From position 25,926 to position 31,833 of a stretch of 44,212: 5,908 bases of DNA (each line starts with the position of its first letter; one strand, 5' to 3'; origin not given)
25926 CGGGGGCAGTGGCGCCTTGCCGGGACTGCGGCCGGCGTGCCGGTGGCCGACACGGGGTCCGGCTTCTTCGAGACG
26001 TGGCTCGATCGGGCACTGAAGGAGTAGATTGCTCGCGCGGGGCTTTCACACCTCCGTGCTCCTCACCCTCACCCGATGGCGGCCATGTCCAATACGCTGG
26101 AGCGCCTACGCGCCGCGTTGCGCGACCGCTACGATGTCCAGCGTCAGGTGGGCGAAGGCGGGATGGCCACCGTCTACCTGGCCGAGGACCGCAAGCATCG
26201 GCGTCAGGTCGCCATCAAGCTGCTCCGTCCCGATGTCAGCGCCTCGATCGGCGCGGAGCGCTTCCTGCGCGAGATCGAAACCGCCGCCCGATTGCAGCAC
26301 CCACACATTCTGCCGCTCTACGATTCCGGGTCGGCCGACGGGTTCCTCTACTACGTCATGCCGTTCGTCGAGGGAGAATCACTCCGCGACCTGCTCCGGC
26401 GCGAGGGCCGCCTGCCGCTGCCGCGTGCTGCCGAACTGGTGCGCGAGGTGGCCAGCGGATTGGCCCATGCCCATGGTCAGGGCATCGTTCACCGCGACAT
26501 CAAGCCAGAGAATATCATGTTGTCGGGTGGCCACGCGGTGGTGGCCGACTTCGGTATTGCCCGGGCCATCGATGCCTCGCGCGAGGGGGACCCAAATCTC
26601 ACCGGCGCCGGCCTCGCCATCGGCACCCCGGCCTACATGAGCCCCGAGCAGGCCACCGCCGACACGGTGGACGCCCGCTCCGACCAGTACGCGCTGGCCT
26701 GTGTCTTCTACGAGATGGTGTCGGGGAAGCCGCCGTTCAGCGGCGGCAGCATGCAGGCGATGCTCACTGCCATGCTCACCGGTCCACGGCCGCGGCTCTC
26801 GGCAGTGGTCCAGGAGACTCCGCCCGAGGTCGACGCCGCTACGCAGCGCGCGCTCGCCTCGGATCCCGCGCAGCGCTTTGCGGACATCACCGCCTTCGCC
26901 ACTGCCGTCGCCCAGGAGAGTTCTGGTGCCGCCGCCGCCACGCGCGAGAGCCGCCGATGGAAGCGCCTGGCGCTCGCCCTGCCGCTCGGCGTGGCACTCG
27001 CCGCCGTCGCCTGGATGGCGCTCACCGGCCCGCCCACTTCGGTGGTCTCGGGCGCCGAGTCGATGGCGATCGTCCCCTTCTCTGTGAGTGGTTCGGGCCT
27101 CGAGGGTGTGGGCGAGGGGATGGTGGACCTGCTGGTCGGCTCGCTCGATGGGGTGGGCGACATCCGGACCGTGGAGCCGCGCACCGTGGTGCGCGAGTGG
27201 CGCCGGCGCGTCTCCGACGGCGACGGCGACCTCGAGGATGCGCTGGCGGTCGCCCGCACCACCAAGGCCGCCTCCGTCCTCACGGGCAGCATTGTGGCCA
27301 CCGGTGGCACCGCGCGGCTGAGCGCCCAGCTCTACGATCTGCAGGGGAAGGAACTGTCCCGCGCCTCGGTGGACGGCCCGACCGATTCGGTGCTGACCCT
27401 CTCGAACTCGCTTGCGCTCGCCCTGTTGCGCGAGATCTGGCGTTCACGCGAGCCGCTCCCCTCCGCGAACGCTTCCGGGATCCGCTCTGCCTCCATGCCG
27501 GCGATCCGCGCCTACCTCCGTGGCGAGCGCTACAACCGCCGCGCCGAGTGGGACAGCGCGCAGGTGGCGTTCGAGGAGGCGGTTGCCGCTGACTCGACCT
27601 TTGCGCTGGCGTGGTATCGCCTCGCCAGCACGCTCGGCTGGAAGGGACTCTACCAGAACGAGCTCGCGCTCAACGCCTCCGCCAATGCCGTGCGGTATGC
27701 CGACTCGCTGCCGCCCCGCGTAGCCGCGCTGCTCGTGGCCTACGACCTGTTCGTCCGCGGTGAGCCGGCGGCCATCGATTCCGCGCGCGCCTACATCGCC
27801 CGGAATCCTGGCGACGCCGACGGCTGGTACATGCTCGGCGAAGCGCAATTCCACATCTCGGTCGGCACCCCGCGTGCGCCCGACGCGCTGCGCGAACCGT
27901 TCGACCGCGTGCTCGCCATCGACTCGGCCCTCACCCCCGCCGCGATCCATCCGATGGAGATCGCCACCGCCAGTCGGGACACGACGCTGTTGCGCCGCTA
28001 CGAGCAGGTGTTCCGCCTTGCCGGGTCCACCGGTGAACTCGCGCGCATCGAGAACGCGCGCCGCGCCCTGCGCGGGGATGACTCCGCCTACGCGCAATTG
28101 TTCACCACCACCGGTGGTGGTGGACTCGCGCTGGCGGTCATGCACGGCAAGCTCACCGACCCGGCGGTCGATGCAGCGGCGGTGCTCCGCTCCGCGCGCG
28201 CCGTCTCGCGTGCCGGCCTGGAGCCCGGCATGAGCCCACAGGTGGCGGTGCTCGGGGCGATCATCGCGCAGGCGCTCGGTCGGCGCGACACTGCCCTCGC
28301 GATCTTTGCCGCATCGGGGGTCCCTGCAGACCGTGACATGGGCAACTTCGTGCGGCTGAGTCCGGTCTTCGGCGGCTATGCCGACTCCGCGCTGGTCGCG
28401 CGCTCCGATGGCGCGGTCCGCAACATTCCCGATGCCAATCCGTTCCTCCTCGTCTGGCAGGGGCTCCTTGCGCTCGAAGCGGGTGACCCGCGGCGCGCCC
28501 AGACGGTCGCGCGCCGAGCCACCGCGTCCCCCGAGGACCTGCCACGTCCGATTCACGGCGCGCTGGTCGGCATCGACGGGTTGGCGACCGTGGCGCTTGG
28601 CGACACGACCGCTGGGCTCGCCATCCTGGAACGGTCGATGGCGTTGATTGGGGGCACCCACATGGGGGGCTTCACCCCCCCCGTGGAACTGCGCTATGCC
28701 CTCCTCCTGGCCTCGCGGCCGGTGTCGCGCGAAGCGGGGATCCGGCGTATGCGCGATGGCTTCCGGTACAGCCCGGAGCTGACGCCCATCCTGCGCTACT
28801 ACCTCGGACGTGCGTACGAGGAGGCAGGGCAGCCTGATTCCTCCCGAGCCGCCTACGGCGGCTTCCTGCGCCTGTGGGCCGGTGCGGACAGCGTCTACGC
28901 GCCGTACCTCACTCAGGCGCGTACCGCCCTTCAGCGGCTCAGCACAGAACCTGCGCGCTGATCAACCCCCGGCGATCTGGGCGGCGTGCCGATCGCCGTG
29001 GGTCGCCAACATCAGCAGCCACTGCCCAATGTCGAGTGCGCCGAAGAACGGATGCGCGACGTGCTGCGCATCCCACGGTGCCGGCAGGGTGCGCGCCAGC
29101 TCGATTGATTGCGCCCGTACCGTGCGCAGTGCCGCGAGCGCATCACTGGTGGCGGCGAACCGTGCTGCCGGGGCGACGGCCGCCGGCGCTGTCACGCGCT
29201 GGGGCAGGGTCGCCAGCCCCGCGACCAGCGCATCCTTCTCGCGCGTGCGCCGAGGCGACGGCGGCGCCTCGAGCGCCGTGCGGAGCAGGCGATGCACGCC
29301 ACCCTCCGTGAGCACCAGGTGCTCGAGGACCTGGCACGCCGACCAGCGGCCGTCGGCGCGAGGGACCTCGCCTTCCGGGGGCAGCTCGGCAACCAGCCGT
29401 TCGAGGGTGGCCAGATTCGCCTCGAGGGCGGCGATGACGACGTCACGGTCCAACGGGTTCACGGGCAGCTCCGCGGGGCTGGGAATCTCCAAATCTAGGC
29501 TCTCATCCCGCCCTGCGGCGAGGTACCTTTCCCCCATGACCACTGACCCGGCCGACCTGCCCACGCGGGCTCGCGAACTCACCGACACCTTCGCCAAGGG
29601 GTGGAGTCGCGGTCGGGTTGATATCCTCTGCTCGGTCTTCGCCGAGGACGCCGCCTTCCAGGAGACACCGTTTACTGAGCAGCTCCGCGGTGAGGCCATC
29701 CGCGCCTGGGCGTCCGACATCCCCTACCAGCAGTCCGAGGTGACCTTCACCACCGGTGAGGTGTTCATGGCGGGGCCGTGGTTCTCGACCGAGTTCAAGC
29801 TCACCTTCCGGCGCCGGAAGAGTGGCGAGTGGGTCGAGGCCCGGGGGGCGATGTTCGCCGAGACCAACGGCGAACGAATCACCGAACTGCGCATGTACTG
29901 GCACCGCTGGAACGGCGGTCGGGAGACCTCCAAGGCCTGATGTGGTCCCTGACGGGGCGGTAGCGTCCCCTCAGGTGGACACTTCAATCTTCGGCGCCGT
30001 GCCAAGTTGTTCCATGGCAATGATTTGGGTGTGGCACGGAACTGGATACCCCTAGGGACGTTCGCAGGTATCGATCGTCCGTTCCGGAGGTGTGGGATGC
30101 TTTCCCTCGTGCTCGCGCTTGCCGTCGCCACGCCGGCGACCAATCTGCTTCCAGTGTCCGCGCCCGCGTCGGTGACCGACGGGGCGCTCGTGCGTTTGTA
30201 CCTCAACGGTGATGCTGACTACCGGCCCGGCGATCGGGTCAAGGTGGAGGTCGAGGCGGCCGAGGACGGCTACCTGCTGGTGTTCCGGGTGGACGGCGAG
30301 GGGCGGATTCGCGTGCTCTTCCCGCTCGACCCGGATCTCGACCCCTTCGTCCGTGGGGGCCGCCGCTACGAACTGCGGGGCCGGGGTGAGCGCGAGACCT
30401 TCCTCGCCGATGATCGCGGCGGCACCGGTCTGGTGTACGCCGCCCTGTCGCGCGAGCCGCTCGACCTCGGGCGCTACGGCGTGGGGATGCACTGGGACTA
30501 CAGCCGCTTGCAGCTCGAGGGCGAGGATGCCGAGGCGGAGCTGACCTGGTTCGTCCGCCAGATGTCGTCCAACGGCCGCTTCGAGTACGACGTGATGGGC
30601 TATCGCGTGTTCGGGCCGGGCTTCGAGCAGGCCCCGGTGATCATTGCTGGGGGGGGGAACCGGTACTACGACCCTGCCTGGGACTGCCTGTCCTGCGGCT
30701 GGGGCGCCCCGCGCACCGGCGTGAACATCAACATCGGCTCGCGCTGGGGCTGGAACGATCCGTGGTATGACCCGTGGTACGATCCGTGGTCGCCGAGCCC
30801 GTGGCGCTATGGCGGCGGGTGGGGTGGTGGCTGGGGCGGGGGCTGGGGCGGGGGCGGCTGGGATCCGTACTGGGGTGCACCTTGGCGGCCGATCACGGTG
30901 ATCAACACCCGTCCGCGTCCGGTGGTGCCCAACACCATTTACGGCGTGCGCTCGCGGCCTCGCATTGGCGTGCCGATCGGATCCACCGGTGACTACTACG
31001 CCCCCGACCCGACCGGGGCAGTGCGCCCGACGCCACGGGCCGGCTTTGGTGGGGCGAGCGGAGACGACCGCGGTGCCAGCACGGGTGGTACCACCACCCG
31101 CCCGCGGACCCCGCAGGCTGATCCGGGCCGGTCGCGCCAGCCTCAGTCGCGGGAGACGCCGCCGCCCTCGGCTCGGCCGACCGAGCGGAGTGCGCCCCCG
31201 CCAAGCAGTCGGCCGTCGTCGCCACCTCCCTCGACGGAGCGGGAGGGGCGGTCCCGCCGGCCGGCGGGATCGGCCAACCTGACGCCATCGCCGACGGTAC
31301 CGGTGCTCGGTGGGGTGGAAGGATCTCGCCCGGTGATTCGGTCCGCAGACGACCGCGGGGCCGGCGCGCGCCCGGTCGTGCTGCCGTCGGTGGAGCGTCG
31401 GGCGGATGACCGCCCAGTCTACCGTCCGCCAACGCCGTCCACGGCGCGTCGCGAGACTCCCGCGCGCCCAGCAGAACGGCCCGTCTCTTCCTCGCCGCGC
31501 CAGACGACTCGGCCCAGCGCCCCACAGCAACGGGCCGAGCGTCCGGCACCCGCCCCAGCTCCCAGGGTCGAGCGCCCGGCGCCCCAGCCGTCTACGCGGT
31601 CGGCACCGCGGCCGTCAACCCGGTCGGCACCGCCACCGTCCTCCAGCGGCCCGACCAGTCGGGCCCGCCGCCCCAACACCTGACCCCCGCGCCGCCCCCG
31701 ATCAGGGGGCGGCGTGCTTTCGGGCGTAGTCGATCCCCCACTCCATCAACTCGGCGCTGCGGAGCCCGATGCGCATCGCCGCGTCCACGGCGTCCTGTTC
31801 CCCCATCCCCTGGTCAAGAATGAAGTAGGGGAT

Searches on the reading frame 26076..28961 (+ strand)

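Call 55: search_protein_families(library=pfam, proteins=[window:26076-28961:+], max_evalue=0.00001)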
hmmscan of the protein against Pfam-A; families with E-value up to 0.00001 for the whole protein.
window:26076-28961:+ (961 aa): 4 families
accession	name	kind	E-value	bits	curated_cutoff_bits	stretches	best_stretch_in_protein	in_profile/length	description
PF00069.31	Pkinase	-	1.3e-48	166.1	31.7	1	19-268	1-252/263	Protein kinase domain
PF07714.23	PK_Tyr_Ser-Thr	-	1.8e-32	113.1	23.1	1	21-267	3-248/258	Protein tyrosine and serine/threonine kinase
PF13431.12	TPR_17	-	2.4e-08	34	24.4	0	572-592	4-24/34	Tetratricopeptide repeat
PF13428.12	TPR_14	-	2.2e-06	28.2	23.5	0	480-518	5-43/44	Tetratricopeptide repeat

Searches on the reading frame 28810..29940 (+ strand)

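Call 55: search_protein_families(library=pfam, proteins=[window:28810-29940:+], max_evalue=0.00001)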
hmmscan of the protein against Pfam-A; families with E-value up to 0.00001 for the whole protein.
window:28810-29940:+ (376 aa): 1 family
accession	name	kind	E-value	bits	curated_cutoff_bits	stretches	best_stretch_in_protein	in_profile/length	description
PF12680.13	SnoaL_2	-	3.4e-09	37.7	27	1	261-359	4-101/102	SnoaL-like domain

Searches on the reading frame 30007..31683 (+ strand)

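Call 56: search_protein_families(library=pfam, proteins=[window:30007-31683:+], max_evalue=0.00001)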
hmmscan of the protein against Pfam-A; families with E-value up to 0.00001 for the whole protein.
window:30007-31683:+ (558 aa): 1 family
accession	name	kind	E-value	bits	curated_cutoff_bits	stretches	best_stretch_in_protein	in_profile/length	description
PF14326.11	DUF4384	-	6.3e-13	49.1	27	1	72-151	2-81/81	Domain of unknown function (DUF4384)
